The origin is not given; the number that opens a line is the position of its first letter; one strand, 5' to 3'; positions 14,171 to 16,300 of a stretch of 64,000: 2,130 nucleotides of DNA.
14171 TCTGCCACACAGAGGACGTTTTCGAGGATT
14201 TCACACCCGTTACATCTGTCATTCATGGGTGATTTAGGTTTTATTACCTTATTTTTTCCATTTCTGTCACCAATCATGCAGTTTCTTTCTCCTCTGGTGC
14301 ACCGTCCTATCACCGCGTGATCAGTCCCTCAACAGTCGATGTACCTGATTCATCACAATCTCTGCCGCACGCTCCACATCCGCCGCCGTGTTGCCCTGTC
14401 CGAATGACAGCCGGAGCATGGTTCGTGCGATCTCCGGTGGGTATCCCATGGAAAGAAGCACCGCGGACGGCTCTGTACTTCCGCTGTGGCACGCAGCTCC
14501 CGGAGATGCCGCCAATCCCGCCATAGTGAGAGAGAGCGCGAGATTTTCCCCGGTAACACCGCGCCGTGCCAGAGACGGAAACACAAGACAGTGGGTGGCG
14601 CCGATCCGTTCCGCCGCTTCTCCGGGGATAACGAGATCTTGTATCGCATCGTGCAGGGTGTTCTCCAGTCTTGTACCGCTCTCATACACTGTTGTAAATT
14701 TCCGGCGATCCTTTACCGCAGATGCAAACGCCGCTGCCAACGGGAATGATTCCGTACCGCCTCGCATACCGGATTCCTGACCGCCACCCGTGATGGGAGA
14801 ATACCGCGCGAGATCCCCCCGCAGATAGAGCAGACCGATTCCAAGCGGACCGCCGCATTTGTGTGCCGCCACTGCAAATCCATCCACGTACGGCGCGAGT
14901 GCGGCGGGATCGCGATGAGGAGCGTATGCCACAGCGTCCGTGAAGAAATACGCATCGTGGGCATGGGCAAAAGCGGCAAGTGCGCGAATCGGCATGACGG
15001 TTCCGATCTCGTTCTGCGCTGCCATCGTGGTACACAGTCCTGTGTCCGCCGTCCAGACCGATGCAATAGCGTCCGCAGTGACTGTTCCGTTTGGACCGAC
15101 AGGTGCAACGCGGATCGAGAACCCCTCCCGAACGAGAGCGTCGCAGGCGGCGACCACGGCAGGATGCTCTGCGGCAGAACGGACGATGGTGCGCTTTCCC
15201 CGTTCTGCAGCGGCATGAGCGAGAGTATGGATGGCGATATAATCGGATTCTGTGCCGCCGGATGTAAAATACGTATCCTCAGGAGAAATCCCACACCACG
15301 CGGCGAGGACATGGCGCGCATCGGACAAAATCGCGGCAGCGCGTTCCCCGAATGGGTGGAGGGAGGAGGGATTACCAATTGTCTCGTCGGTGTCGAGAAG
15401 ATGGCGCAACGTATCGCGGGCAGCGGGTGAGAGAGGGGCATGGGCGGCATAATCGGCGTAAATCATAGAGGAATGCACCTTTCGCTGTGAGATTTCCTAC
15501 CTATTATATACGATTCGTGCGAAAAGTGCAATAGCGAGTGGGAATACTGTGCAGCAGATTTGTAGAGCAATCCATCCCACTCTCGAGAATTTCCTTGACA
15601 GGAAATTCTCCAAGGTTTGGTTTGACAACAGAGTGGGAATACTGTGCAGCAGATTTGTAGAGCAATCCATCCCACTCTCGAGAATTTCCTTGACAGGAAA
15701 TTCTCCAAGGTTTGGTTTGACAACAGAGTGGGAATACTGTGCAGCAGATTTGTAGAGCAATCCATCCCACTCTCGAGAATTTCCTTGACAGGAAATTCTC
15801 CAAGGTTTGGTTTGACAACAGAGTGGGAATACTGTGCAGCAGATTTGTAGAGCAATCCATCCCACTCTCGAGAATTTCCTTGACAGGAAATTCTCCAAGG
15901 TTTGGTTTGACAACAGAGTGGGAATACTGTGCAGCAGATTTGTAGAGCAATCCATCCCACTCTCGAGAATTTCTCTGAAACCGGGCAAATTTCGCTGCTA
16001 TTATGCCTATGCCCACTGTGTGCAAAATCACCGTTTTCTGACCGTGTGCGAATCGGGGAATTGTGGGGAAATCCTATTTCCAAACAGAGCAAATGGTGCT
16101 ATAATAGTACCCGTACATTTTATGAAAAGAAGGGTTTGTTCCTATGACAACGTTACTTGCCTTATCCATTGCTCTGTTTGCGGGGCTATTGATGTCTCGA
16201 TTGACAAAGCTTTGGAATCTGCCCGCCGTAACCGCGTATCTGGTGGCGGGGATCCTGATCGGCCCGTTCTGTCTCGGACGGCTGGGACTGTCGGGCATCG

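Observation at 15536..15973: Perfect 95-bp x 4.6 tandem array of a two-hairpin unit placed exactly between two divergent promoters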

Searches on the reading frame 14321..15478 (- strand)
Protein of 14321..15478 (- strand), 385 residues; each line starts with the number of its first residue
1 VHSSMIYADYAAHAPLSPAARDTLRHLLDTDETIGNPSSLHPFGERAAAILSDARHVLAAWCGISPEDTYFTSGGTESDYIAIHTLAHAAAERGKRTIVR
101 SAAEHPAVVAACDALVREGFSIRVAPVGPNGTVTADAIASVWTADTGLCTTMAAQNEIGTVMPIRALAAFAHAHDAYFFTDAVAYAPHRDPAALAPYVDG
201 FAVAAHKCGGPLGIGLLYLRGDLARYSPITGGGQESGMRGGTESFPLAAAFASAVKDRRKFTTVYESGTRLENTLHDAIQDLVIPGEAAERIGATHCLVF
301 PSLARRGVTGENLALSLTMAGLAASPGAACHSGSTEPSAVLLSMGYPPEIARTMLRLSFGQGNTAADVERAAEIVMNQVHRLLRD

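Call 8: search_protein_families(library=pfam, proteins=[window:14321-15478:-])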
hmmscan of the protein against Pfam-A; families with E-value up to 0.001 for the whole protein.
window:14321-15478:- (385 aa): 1 family
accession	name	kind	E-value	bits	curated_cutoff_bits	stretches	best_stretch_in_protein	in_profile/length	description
PF00266.25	Aminotran_5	-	2e-44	152.5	21.5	1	6-370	1-370/371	Aminotransferase class-V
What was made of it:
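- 14321..15466 (-): Class-V aminotransferase (cysteine desulfurase-like) gene. Pfam PF00266, E = 2e-44 (call 8)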

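Call 13: find_encoding_contigs(protein=window:14321-15478:-, flank=5000, max_places=10)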
Protein window:14321-15478:- (385 aa): no gene with exactly this product is on record in the collection.
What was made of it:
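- Tried and rejected: The exact aminotransferase product with the GTG start: not on record (call 13).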

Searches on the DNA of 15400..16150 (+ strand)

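Call 16: search_dna_similar(query=window:15500-16000:+, collection=phages, mode=distant, max_evalue=0.01)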
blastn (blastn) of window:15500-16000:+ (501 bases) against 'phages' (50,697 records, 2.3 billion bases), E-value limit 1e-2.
No match.

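Call 17: search_dna_similar(query=window:15500-16000:+, collection=plasmids, mode=distant, max_evalue=0.01)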
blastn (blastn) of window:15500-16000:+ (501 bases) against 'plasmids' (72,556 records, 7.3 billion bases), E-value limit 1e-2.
No match.
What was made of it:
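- Tried and rejected: blastn of the region against phage and plasmid collections: no match (calls 16, 17).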

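Call 23: search_rna_families(source=window, start=15400, end=16150, threshold=evalue, max_evalue=10, show_alignments=3)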
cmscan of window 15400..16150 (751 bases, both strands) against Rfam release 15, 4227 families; matches with E-value up to 10: 1.
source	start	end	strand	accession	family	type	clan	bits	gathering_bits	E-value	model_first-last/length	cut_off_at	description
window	15461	15515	+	RF01194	sn2903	Gene; snRNA; snoRNA; CD-box;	CL00066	14.3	50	4.3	1-91/91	no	Small nucleolar RNA sn2903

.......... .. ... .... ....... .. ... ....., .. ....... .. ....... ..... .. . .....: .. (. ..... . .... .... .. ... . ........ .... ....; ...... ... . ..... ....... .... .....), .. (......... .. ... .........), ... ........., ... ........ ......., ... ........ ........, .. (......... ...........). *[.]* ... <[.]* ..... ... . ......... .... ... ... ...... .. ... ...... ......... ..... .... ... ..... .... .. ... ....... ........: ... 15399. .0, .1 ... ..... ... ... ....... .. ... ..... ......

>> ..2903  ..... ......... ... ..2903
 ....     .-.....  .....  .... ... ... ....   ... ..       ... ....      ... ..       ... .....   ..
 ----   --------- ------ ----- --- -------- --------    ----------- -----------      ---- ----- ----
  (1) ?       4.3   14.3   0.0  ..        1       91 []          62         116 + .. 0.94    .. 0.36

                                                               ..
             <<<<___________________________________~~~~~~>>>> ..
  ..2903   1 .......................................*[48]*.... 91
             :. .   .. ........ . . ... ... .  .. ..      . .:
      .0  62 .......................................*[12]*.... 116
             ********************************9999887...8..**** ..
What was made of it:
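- On Any Rfam 15 RNA family: Nothing relevant at E <= 10 over 15400-16150 (call 23).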

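Call 39: build_rna_model(alignment_id=A1)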
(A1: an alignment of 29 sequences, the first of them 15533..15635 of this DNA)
Model R1 built from alignment A1 (29 sequences, 112 columns); structure: RNAalifold consensus.
model positions 104; base pairs 19; branch points 1; effective number of sequences 2.45; information 0.59 bits per position. Calibrated on 0.2 Mb of random sequence (short: E-values are rough).
structure used (alignment columns):
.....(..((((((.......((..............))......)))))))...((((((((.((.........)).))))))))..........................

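Call 40: search_with_rna_model(model_id=R1, source=window, filters=off, max_evalue=10)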
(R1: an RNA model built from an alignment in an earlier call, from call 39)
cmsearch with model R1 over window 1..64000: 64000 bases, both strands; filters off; matches with E-value up to 10: 18.
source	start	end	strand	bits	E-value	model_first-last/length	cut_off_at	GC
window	15533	15635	+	103.2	3.7e-25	1-104/104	no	0.46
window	15723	15825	+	103.1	3.9e-25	1-104/104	no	0.45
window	15913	16020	+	68.8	3.7e-16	1-104/104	no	0.47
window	15636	15720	+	64.1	6.2e-15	5-93/104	no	0.44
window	15826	15910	+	64.1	6.2e-15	5-93/104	no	0.44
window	15585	15610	-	18.6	0.0051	53-78/104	no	0.38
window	15680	15705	-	18.6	0.0051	53-78/104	no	0.38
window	15775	15800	-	18.6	0.0051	53-78/104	no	0.38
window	15870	15895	-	18.6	0.0051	53-78/104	no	0.38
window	40782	40858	+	10.8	0.57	1-104/104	no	0.6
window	23355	23452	-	10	0.89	1-104/104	no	0.42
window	45858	45939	+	8.9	1.7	1-104/104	no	0.46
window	23373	23454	+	8.4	2.4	1-104/104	no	0.44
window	20212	20294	+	8.3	2.6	1-104/104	no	0.43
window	19490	19590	-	8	3.1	1-104/104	no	0.43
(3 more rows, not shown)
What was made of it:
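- The fifth unit matches the model full length (call 40).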

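Call 45: search_with_rna_model(model_id=R1, sources=[window, L001, L004, L005, L006, L007, L008, L009, L010, L011, L012, L013, L014, L015, L016, L017, L018, L019, L020, L021, L022, L023, L024, L025], max_evalue=0.01, make_alignment=true)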
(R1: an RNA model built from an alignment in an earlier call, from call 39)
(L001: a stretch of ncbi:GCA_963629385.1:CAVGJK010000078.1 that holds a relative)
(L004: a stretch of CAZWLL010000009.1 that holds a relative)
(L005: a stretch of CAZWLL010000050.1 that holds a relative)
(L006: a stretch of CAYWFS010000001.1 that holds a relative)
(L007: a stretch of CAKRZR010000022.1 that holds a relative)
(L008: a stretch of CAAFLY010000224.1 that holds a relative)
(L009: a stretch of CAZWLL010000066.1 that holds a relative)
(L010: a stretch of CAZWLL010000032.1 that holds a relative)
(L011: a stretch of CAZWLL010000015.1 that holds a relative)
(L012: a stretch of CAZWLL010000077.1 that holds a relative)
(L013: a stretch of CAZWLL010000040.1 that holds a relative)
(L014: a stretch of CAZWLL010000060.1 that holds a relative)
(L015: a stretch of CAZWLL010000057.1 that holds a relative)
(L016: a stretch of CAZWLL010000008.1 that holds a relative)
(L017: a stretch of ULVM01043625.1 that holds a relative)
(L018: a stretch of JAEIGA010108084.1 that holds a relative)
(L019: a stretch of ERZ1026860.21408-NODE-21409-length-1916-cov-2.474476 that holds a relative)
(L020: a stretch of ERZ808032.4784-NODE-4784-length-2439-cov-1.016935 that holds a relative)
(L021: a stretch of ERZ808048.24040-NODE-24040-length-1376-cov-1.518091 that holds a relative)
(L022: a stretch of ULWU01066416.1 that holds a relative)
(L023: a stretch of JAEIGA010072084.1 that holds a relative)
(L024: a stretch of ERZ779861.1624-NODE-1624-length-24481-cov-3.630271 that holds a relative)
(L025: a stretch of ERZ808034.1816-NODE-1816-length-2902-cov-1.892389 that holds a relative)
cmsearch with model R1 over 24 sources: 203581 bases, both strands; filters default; matches with E-value up to 0.01: 47.
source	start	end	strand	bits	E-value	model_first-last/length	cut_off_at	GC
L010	327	430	-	115.2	8.6e-28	1-104/104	no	0.45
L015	3330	3433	+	113.1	3.1e-27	1-104/104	no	0.41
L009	5589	5692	+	112.6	4.1e-27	1-104/104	no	0.4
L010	82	185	-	109.7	2.3e-26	1-104/104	no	0.45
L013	4014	4117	-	107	1.2e-25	1-104/104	no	0.45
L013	48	152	+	106.6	1.5e-25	1-104/104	no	0.42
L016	283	386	-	106.3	1.8e-25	1-104/104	no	0.45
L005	243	346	-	106.3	1.8e-25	1-104/104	no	0.41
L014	65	168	-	106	2.2e-25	1-104/104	no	0.4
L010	7057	7160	-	105.6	2.8e-25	1-104/104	no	0.47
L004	348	451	-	101.5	3.3e-24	1-104/104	no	0.51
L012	6072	6170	+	99.2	1.3e-23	1-104/104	no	0.42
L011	1527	1625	+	98.8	1.6e-23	1-104/104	no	0.43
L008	1778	1884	+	95.7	1.1e-22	1-104/104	no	0.5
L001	753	851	+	95.1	1.5e-22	1-104/104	no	0.44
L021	832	934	+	90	3.4e-21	1-104/104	no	0.46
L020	756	858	-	88.3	9.3e-21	1-104/104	no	0.46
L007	2538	2640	+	88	1.1e-20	1-104/104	no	0.5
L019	1523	1631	-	87.2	1.8e-20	1-104/104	no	0.51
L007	2739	2840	+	85.5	5e-20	1-104/104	no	0.5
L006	6490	6596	-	85.4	5.4e-20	1-104/104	no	0.41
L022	2326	2420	-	84.3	1e-19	1-104/104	no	0.41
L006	6784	6886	-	82.4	3.2e-19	1-104/104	no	0.46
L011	5260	5363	-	70.1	5.4e-16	1-104/104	no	0.49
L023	363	499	+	66.6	4.5e-15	1-104/104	no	0.5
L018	714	851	+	62.6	5e-14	1-104/104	no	0.43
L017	723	860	-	62.4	5.7e-14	1-104/104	no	0.49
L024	2199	2336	+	62.4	5.7e-14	1-104/104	no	0.49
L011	7681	7781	-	56.4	2e-12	1-104/104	no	0.42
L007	2939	3063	+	53.1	1.5e-11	1-104/104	no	0.44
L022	2248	2323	-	44.3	3.1e-09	1-104/104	no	0.39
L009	3357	3450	-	41.3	1.8e-08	1-104/104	no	0.43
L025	674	795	+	37.8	1.5e-07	1-104/104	no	0.43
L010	2022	2124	+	36.4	3.6e-07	1-104/104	no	0.42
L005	388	503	-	35.1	7.9e-07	1-104/104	no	0.48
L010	2325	2424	+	32.2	4.6e-06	1-104/104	no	0.41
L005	13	116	-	29.8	1.9e-05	1-104/104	no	0.4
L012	6176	6307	+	28.1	5.2e-05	1-104/104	no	0.43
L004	4731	4804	-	26.7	0.00012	1-104/104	no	0.28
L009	3514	3600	-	26.4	0.00015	1-104/104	no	0.44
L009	3647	3732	-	24.6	0.00044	1-104/104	no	0.42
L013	4040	4065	+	22.3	0.0018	53-78/104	no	0.46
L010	108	133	+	21.2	0.0034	53-78/104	no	0.38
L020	781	806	+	19.8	0.0076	53-78/104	no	0.38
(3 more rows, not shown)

Alignment A3: 47 matches aligned to the model, 174 columns, each read 5' to 3' on its own strand. Consensus structure (alignment columns), stored with it:
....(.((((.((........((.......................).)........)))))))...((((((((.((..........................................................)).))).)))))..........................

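Call 65: search_with_rna_model(model_id=R1, sources=[L026, L027, L028, L029, L030, L031, L032, L033, L034, L035, L036, L037, L038, L039, L040, L041, L042, L043, L044, L045, L046, L047, L048, L049, L050, L051, L052], max_evalue=0.1)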
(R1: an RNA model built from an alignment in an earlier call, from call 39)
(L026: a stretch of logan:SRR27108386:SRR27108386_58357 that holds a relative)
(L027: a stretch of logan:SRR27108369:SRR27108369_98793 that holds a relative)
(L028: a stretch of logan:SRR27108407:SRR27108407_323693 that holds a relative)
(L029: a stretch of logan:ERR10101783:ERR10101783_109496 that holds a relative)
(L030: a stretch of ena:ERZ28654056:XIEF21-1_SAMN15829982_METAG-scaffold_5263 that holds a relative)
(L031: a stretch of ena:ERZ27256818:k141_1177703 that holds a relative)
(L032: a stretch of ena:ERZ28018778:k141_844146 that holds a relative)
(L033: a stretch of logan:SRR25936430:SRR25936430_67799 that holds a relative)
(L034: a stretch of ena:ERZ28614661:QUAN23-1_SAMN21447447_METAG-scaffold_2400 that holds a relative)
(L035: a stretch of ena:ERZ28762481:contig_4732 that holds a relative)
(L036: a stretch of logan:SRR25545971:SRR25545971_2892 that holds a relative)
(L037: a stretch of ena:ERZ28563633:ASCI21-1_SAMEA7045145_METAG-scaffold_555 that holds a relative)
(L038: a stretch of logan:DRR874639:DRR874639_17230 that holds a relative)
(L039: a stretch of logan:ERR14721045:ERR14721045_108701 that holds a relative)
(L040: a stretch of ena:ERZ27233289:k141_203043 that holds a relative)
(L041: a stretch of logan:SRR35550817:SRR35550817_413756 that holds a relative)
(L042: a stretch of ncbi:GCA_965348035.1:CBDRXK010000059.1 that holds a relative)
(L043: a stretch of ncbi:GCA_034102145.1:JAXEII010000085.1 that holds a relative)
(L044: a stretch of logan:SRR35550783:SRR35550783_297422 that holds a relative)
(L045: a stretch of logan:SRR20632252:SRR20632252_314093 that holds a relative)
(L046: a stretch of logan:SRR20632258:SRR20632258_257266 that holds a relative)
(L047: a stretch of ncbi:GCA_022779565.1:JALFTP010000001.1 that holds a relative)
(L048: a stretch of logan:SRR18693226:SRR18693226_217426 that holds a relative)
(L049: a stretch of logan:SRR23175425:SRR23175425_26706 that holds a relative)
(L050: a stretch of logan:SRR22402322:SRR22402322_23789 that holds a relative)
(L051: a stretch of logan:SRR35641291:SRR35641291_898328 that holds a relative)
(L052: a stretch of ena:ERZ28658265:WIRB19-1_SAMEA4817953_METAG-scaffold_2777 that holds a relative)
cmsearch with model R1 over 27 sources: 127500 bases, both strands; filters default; matches with E-value up to 0.1: 0.
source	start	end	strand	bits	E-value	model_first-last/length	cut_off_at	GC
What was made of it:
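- Tried and rejected: None in 27 sister-species loci either (call 65).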
